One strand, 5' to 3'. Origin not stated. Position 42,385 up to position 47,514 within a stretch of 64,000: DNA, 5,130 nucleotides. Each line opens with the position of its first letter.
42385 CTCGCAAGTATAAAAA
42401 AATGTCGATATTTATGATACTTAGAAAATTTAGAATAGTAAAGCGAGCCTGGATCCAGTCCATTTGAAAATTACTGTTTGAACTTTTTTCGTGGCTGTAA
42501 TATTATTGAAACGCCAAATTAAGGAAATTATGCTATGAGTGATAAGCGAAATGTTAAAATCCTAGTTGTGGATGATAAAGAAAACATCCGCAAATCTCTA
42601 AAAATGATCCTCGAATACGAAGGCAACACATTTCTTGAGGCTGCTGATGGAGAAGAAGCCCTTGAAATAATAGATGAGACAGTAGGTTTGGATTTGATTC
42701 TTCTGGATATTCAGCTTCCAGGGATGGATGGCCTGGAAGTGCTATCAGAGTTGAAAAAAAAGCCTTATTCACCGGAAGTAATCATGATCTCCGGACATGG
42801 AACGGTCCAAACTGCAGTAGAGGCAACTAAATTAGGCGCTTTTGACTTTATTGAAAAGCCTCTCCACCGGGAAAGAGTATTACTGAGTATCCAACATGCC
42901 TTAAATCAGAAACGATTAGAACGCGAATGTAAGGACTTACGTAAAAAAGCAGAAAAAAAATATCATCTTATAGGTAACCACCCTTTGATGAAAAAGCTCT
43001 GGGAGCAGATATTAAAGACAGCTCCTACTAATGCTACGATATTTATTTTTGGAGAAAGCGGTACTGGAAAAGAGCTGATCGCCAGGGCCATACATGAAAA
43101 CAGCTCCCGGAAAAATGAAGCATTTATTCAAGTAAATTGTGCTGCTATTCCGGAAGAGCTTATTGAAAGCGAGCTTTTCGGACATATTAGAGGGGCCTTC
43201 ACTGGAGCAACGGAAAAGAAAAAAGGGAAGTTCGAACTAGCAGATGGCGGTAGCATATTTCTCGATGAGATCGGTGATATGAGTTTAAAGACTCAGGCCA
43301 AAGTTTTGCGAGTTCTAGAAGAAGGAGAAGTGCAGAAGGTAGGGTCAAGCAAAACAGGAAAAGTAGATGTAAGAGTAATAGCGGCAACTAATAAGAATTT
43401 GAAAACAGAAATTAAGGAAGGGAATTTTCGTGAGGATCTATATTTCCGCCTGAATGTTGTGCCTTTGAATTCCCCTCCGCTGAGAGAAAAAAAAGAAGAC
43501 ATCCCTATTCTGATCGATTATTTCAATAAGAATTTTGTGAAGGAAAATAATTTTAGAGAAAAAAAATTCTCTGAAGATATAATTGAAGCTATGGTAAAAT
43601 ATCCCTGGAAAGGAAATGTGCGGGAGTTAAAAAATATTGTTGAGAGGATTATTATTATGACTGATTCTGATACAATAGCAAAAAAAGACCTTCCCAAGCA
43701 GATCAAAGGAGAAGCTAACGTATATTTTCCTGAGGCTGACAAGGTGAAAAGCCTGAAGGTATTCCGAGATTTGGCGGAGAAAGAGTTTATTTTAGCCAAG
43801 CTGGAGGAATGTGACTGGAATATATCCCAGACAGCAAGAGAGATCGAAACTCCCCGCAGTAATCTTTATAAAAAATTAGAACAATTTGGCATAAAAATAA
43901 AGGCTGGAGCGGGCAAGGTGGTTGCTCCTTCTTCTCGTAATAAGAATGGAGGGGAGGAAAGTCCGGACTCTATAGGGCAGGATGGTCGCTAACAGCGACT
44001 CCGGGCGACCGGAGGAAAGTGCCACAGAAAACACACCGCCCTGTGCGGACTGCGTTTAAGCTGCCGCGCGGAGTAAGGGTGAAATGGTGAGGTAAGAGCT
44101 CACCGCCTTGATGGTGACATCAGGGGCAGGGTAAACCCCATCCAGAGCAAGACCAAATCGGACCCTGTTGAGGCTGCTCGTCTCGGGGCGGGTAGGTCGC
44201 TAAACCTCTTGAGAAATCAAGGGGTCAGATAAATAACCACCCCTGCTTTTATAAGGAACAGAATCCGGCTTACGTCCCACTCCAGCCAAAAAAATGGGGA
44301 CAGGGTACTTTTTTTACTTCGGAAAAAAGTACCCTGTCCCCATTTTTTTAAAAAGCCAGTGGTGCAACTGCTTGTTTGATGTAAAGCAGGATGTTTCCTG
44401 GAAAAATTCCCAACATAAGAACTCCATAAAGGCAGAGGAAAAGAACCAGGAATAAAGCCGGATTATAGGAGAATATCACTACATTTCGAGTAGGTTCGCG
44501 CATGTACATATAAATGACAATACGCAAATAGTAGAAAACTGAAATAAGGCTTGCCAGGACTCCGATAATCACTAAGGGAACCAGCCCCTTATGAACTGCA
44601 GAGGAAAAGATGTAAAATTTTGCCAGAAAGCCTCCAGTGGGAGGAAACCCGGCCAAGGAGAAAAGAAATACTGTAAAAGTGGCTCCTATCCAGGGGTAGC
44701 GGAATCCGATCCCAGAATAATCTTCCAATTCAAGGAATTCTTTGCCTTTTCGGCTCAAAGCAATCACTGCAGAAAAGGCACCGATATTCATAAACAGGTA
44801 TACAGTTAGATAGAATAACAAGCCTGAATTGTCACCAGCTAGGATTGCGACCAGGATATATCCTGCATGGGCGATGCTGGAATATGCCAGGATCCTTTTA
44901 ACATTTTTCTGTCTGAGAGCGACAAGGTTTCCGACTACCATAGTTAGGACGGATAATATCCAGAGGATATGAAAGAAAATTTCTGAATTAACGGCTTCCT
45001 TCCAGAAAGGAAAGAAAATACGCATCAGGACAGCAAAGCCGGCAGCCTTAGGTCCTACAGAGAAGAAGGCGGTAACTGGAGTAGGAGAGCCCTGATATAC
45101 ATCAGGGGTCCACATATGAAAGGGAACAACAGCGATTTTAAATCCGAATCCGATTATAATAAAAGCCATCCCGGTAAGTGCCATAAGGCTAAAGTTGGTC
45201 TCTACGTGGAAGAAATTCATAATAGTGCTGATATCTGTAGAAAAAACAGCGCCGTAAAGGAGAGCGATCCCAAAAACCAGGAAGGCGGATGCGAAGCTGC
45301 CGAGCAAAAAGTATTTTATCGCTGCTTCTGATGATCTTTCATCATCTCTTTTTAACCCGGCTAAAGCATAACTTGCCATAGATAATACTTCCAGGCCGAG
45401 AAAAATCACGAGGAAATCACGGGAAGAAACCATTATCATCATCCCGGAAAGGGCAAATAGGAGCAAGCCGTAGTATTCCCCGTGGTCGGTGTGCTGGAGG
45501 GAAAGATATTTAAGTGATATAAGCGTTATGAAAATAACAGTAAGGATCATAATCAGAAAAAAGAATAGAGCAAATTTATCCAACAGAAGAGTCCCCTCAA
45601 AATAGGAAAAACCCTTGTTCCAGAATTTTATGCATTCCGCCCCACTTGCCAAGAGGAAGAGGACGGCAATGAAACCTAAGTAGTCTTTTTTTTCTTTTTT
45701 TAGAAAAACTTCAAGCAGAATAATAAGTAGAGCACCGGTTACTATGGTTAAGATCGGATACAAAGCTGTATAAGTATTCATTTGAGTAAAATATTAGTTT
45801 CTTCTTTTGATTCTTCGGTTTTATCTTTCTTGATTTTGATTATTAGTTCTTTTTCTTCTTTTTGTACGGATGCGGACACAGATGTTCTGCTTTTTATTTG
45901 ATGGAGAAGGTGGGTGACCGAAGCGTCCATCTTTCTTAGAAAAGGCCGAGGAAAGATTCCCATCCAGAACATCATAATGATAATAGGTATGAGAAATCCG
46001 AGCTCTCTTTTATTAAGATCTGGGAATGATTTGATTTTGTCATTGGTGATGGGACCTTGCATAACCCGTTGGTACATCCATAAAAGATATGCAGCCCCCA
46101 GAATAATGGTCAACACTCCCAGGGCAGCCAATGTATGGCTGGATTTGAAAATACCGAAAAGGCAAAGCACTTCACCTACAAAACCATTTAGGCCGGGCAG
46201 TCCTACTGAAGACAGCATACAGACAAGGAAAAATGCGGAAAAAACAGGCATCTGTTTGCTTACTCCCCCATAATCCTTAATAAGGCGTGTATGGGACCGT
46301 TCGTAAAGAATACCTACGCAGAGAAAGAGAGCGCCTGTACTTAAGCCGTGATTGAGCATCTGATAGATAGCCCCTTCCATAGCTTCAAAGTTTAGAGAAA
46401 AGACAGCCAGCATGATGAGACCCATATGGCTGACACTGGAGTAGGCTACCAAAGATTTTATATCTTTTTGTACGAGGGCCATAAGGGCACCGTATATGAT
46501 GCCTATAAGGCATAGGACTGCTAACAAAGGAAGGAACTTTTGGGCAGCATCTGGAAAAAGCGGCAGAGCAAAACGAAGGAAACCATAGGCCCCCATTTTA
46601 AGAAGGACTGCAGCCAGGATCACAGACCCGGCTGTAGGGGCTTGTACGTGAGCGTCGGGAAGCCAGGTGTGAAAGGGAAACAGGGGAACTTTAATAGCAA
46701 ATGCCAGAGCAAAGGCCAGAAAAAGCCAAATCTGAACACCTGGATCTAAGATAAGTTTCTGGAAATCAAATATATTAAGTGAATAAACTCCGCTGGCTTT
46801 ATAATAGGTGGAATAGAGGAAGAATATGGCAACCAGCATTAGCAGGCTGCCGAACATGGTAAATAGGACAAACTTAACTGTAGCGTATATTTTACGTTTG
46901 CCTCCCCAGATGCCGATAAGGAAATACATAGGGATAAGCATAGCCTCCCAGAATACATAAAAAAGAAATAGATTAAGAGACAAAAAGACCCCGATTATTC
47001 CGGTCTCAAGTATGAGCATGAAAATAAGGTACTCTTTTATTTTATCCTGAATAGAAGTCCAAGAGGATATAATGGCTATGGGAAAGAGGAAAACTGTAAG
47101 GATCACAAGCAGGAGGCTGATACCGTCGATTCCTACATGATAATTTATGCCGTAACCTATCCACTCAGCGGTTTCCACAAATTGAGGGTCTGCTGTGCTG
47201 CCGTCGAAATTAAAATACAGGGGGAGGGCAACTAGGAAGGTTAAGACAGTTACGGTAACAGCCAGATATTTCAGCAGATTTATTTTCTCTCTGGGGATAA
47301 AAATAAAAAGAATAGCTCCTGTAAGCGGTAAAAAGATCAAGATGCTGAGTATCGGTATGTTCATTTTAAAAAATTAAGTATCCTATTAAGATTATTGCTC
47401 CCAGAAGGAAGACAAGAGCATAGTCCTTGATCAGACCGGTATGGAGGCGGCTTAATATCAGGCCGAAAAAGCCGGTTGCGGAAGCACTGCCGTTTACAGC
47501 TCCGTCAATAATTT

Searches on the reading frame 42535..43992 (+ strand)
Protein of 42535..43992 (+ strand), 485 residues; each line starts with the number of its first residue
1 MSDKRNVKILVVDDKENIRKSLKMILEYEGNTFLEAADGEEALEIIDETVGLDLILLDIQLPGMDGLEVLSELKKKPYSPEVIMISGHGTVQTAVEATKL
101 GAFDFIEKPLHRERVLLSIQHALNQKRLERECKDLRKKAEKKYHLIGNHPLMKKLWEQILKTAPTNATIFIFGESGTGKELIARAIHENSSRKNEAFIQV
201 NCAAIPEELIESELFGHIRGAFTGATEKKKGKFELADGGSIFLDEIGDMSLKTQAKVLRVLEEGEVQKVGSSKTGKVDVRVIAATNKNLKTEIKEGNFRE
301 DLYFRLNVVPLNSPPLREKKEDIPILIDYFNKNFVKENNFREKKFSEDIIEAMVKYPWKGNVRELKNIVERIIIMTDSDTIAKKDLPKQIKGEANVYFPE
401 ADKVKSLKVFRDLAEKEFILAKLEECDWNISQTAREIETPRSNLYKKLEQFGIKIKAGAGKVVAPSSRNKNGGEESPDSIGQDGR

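Call 15: search_protein_families(library=pfam, proteins=[window:42535-43992:+], max_evalue=0.01)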
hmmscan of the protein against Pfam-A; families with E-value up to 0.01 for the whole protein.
window:42535-43992:+ (485 aa): 11 families
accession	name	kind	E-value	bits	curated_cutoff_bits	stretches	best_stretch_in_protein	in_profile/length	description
PF00158.32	Sigma54_activat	-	2.9e-73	245.5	20.2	1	145-311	1-167/168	Sigma-54 interaction domain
PF00072.30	Response_reg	-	8.7e-31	106.8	30.2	1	9-118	1-109/111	Response regulator receiver domain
PF25601.1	AAA_lid_14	-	1.5e-24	86.1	27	1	317-395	1-79/87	AAA+ ATPase lid domain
PF14532.12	Sigma54_activ_2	-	1.5e-20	74.2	25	1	146-316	1-138/138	Sigma-54 interaction domain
PF02954.25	HTH_8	-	3.3e-08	33.6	22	1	413-451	4-42/42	Bacterial regulatory protein, Fis family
PF07728.20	AAA_5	-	1.5e-07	31.9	22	1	169-288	2-124/139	AAA domain (dynein-related subfamily)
PF00004.35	AAA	-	1.1e-06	29.5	21.2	1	170-287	2-110/131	ATPase family associated with various cellular activities (AAA)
PF07724.20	AAA_2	-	3.5e-05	24.3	27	1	167-294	4-132/166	AAA domain (Cdc48 subfamily)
PF01078.27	Mg_chelatase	-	0.00021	21.2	20.3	1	168-287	24-158/207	Magnesium chelatase, subunit ChlI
PF00493.29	MCM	-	0.0022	17.6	23.3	1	166-288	57-174/224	MCM P-loop domain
PF25201.1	nSTAND6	-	0.0084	16.6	27.7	0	157-225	9-74/148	Novel STAND NTPase 6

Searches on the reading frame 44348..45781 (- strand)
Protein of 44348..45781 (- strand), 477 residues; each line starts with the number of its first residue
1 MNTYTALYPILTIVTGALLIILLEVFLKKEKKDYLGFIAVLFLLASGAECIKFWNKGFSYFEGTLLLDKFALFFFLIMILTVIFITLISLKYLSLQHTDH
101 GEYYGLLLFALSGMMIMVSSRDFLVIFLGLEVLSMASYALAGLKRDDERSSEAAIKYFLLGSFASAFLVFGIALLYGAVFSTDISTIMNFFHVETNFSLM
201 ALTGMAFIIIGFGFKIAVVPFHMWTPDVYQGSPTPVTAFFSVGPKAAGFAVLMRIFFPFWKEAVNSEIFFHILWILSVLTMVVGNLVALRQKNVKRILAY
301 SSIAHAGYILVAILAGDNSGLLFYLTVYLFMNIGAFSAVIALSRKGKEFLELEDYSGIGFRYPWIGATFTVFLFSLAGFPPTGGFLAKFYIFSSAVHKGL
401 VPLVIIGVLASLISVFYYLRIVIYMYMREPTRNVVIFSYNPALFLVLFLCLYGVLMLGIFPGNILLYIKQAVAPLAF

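Call 15: search_protein_families(library=pfam, proteins=[window:44348-45781:-], max_evalue=0.01)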
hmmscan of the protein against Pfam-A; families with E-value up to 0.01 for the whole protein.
window:44348-45781:- (477 aa): 1 family
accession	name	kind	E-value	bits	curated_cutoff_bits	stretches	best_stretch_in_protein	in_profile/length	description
PF00361.26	Proton_antipo_M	-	7e-74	249.1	21.5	1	120-414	1-294/294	NADH:quinone oxidoreductase/Mrp antiporter, TM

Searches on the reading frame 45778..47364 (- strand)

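Call 6: search_protein_families(library=pfam, proteins=[window:45778-47364:-], max_evalue=0.01)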
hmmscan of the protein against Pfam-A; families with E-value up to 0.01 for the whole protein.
window:45778-47364:- (528 aa): 2 families
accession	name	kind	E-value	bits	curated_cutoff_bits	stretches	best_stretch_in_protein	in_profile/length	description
PF00361.26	Proton_antipo_M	-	4.8e-78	262.8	21.5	1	129-421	1-292/294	NADH:quinone oxidoreductase/Mrp antiporter, TM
PF01059.23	Oxidored_q5_N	-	0.0017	18.8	22.7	1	67-119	47-103/110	NADH-ubiquinone oxidoreductase chain 4, amino terminus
